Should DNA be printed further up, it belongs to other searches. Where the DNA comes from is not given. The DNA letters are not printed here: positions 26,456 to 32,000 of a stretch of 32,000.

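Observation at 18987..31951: Compact SNF2 helicase / m6A methylase / DUF1998 helicase-nuclease cluster: an archaeal DISARM class-1-like system with fused components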

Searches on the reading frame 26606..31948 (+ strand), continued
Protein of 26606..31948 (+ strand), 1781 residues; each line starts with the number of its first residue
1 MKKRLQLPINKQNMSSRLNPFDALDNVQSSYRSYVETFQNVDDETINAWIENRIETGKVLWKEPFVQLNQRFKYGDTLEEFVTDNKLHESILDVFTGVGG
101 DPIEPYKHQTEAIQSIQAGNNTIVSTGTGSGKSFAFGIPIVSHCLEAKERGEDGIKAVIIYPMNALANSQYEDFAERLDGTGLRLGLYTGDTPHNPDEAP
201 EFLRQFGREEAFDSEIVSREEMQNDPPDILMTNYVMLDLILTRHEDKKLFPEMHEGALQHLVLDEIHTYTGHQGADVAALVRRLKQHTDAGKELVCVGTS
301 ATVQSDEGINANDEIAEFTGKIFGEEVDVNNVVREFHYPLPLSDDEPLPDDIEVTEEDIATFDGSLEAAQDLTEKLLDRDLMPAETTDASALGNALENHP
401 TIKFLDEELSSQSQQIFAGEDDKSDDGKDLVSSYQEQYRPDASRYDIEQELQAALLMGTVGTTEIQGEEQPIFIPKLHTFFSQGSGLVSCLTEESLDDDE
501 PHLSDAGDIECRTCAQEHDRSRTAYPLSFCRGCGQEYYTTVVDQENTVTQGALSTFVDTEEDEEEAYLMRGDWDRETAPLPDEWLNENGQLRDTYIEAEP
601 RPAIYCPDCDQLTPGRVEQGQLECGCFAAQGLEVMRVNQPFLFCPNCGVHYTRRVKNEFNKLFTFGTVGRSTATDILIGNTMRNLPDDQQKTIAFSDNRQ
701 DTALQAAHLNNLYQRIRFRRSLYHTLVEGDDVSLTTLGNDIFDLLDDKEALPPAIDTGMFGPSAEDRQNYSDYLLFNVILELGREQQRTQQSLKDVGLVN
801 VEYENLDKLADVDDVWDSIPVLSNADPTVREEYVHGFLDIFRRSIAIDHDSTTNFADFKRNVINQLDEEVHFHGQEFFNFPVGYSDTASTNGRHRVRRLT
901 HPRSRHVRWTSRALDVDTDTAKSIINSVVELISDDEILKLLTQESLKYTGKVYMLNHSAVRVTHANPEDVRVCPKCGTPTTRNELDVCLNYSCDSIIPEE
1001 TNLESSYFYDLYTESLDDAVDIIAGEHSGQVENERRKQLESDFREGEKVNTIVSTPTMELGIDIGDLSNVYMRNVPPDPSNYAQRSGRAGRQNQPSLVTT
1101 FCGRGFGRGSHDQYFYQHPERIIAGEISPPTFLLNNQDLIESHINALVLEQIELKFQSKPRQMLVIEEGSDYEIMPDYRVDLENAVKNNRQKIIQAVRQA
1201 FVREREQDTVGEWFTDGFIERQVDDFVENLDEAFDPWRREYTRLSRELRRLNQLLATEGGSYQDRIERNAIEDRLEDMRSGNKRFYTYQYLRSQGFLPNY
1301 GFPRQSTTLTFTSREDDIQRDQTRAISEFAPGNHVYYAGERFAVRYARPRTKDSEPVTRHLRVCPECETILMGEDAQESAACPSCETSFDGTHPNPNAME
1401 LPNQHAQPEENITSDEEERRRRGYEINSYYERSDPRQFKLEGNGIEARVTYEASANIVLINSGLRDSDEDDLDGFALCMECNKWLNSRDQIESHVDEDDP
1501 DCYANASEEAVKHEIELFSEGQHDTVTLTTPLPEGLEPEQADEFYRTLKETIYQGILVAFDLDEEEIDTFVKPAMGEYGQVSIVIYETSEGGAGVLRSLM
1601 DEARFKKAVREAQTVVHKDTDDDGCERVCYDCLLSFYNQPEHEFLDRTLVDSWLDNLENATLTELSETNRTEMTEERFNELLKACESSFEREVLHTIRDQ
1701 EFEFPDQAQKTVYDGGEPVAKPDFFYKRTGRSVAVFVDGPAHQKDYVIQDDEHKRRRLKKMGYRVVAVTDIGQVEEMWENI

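Call 56: search_solved_structures(query=window:26645-31948:+, max_evalue=0.001)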
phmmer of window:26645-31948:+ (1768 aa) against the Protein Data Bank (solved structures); distinct sequences matched with E-value up to 0.001: 53.
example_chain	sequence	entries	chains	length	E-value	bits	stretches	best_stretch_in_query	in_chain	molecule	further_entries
9tu7_Y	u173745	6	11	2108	4.6e-53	183.2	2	71-323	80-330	DEAD/DEAH box helicase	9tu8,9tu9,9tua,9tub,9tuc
9wae_A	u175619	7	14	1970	8.8e-34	119.3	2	1034-1130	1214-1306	Helicase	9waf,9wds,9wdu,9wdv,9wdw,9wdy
6znp_A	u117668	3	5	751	9.8e-23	82.6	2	91-294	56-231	Uncharacterized ATP-dependent helicase YprA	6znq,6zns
5v9x_A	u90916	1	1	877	1.1e-15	59.3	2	1006-1079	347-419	ATP-dependent DNA helicase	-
7lhl_A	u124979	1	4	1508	4.7e-15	57.2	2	1006-1079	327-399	ATP-dependent DNA helicase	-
8c6j_CD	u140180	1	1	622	3.4e-10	41.1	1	1010-1092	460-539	Probable ATP-dependent RNA helicase DDX41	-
9b15_A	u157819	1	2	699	2e-09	38.5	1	91-181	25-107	ATP-dependent DNA helicase Hel308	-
5ivl_B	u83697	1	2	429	3.1e-09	37.9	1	1014-1151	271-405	DEAD-box ATP-dependent RNA helicase CshA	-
6l5l_A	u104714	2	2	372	1.8e-08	35.3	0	96-183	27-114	Nucleolar RNA helicase 2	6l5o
6l5m_A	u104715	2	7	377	4.6e-08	34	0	96-183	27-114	Nucleolar RNA helicase 2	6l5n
2p6r_A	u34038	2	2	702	5.8e-08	33.7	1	91-181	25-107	afUHEL308 HELICASE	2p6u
1hv8_A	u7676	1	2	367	1e-07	32.9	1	1010-1083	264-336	PUTATIVE ATP-DEPENDENT RNA HELICASE MJ0669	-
4tyw_A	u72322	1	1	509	1.5e-07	32.3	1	62-155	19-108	ATP-dependent RNA helicase MSS116, mitochondrial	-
3sqx_A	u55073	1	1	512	1.6e-07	32.2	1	62-155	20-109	ATP-dependent RNA helicase MSS116, mitochondrial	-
4tyn_A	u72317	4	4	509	1.6e-07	32.2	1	63-155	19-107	ATP-dependent RNA helicase MSS116, mitochondrial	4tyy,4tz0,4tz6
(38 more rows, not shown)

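Call 59: find_encoding_contigs(protein=P0016, flank=9000, max_places=1)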
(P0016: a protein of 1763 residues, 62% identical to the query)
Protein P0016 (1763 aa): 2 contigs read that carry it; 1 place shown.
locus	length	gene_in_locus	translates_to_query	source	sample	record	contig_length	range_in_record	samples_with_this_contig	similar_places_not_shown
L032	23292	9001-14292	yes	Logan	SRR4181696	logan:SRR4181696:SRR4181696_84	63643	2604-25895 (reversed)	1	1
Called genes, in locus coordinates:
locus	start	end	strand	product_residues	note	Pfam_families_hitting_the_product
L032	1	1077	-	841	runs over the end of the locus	PF00004:AAA (weak), PF07728:AAA_5, PF28529:McrB_lid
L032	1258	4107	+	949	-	PF00176:SNF2-rel_dom, PF04851:ResIII, PF00271:Helicase_C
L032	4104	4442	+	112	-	-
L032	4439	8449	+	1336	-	PF02384:N6_Mtase (weak), PF20473:MmeI_Mtase (weak), PF07669:Eco57I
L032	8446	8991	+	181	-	PF00352:TBP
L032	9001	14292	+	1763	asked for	PF00270:DEAD, PF00271:Helicase_C, PF09369:MZB (weak)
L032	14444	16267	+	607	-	PF10011:DUF2254 (weak)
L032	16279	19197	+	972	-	PF00270:DEAD, PF00271:Helicase_C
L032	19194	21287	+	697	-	-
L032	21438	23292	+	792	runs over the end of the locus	PF02384:N6_Mtase, PF07669:Eco57I, PF22837:M_Eco57I_C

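Call 60: find_encoding_contigs(protein=P0113, flank=9000, max_places=1)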
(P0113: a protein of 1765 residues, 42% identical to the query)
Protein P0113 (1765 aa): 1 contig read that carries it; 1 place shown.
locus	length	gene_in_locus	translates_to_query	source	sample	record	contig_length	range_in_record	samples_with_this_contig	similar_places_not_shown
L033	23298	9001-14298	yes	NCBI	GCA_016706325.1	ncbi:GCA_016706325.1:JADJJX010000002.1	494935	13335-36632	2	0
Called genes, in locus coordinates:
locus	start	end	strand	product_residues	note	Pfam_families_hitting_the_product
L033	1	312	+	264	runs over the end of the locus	PF01113:DapB_N, PF05173:DapB_C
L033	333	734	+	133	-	-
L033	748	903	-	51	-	-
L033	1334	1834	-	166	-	PF02560:Cyanate_lyase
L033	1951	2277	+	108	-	PF13431:TPR_17 (faint), PF00515:TPR_1 (weak), PF07719:TPR_2 (weak), PF13428:TPR_14 (weak), PF13181:TPR_8 (faint), PF13432:TPR_16 (weak), PF13414:TPR_11, PF14559:TPR_19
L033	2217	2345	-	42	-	-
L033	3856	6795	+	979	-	PF12705:PDDEXK_1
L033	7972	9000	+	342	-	-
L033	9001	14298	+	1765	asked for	PF00270:DEAD, PF04851:ResIII (faint), PF00271:Helicase_C, PF09369:MZB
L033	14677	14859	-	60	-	PF01695:IstB_IS21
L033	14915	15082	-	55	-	PF01695:IstB_IS21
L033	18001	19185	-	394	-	PF00155:Aminotran_1_2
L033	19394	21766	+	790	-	PF04851:ResIII, PF00270:DEAD, PF22527:DEXQc_Suv3, PF00271:Helicase_C, PF20470:HTH_61 (weak), PF21280:Helicase_dom4_arc, PF14520:HHH_5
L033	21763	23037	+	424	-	-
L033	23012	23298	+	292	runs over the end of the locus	PF13353:Fer4_12 (weak), PF04055:Radical_SAM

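Call 61: find_encoding_contigs(protein=P0040, flank=9000, max_places=1)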
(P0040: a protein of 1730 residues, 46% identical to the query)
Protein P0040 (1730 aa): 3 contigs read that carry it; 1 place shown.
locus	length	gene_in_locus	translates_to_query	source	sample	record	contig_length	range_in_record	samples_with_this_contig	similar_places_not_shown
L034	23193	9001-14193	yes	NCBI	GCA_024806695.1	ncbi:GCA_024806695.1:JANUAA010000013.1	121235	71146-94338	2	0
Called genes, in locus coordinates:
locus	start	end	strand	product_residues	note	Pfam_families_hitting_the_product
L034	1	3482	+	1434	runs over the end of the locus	PF00580:UvrD-helicase (faint), PF13086:AAA_11, PF13245:AAA_19 (weak), PF13604:AAA_30, PF13086:AAA_11, PF13087:AAA_12, PF04480:DUF559, PF18741:MTES_1575, +1 more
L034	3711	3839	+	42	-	-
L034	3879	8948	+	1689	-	PF13195:DUF4011, PF13245:AAA_19 (faint), PF13604:AAA_30 (faint), PF13086:AAA_11 (weak), PF13087:AAA_12, PF18741:MTES_1575, PF11784:DUF3320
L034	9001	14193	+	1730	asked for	PF00270:DEAD, PF00271:Helicase_C, PF09369:MZB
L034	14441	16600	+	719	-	PF03235:GmrSD_N, PF04326:SLFN_AlbA_2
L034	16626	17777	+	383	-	PF00149:Metallophos, PF12850:Metallophos_2 (weak), PF12320:SbcD_C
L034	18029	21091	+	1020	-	PF13476:AAA_23 (faint), PF13555:AAA_29, PF04012:PspA_IM30 (weak), PF13558:SbcC_Walker_B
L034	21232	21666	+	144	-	PF13328:HD_4 (weak)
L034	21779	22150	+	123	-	-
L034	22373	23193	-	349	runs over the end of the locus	-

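Call 63: search_protein_families(library=pfam, proteins=[L006:9394-9954:+, L011:8578-9162:-, L011:9259-9561:-, L004:8662-9198:-, L004:9265-9798:-, L032:8446-8988:+, L005:9394-9954:+, L032:4104-4439:+], max_evalue=0.01)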
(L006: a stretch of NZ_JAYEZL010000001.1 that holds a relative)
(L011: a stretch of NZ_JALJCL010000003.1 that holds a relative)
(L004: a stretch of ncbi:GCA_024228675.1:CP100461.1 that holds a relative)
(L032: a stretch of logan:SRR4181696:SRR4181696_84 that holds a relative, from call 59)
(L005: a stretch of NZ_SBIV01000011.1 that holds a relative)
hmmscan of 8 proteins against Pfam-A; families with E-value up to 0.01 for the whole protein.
L006:9394-9954:+ (187 aa): 1 family
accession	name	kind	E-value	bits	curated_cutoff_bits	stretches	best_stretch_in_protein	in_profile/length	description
PF00352.27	TBP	-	5.3e-34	116.4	22.9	2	100-182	2-84/85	Transcription factor TFIID (or TATA-binding protein, TBP)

L011:8578-9162:- (195 aa): 1 family
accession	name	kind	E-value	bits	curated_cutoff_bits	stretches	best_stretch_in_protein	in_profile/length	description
PF00352.27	TBP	-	3.6e-21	75.2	22.9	1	106-190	2-84/85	Transcription factor TFIID (or TATA-binding protein, TBP)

L011:9259-9561:- (101 aa): 1 family
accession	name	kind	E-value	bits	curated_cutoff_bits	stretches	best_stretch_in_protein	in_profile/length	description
PF00352.27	TBP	-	1.2e-17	63.9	22.9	1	25-97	7-80/85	Transcription factor TFIID (or TATA-binding protein, TBP)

L004:8662-9198:- (179 aa): 1 family
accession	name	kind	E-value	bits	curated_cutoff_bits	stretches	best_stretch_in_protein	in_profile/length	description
PF00352.27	TBP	-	9e-27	93.2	22.9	2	2-79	3-80/85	Transcription factor TFIID (or TATA-binding protein, TBP)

L004:9265-9798:- (178 aa): 1 family
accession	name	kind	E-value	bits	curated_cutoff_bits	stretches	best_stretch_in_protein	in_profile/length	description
PF00352.27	TBP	-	1.3e-31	108.7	22.9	2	93-177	1-85/85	Transcription factor TFIID (or TATA-binding protein, TBP)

L032:8446-8988:+ (181 aa): 3 families
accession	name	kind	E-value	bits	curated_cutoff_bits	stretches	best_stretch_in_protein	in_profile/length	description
PF00352.27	TBP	-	6.4e-16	58.4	22.9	1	95-160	6-69/85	Transcription factor TFIID (or TATA-binding protein, TBP)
PF11858.14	DUF3378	-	0.0015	19.1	27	1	135-157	33-55/76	Domain of unknown function (DUF3378)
PF22332.1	TAZ1_RBM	-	0.0086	16.2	27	0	68-82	16-30/34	RAP1 binding motif of TAZ1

L005:9394-9954:+ (187 aa): 1 family
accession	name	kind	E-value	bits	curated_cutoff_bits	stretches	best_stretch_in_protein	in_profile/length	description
PF00352.27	TBP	-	8.6e-34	115.7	22.9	2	101-182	3-84/85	Transcription factor TFIID (or TATA-binding protein, TBP)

L032:4104-4439:+ (112 aa): 1 family
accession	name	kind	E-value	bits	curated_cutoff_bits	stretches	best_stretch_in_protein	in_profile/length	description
PF08372.16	PRT_C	-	0.0034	17.6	28.1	1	49-111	25-86/156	Plant phosphoribosyltransferase C-terminal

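Call 64: search_protein_families(library=padloc, proteins=[L006:9394-9954:+, L011:8578-9162:-, L004:8662-9198:-, L032:8446-8988:+], max_evalue=0.01)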
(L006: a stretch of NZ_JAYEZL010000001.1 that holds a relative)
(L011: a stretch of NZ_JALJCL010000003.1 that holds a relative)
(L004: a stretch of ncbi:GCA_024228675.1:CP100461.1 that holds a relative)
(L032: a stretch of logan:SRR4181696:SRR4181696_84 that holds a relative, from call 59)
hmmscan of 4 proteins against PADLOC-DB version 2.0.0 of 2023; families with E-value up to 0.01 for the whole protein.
L006:9394-9954:+ (187 aa): 0 families

L011:8578-9162:- (195 aa): 0 families

L004:8662-9198:- (179 aa): 0 families

L032:8446-8988:+ (181 aa): 0 families

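Call 67: find_related_loci(query=window:26645-31948:+, collection=metagenome_contigs, flank=10000)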
Query window:26645-31948:+ (1768 aa) in metagenome_contigs; peptide patterns used: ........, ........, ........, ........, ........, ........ (x = any residue, [..] = any of these).
529 stretches matched a pattern; 53 encode a relative of the query (tblastn E <= 1e-3); 50 distinct loci.
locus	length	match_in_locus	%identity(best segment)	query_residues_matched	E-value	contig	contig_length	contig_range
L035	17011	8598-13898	90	1-1768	0e+0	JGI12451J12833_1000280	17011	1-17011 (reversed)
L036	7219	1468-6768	90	1-1768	0e+0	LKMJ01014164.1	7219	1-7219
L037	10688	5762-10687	90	1-1643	0e+0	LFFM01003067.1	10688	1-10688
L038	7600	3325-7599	93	1-1425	0e+0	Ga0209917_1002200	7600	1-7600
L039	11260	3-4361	89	315-1768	0e+0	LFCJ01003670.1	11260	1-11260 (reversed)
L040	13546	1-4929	79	128-1768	0e+0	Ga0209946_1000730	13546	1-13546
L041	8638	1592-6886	73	1-1768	0e+0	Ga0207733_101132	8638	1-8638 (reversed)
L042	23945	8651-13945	91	3-1768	0e+0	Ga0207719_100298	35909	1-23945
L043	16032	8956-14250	91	3-1768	0e+0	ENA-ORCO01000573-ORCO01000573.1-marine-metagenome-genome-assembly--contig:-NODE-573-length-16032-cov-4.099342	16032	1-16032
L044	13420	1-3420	90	628-1768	0e+0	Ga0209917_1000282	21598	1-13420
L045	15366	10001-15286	83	1-1768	0e+0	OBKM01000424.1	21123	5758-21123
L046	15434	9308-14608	88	1-1768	0e+0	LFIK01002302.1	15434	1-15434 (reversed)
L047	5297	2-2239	95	1023-1768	0e+0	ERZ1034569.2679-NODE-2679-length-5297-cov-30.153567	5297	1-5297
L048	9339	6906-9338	85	1-814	0e+0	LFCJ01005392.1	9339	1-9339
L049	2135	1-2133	85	585-1294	0e+0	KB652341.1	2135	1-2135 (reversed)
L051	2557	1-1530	83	1258-1768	0e+0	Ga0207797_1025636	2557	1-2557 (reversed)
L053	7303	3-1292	78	1338-1768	0e+0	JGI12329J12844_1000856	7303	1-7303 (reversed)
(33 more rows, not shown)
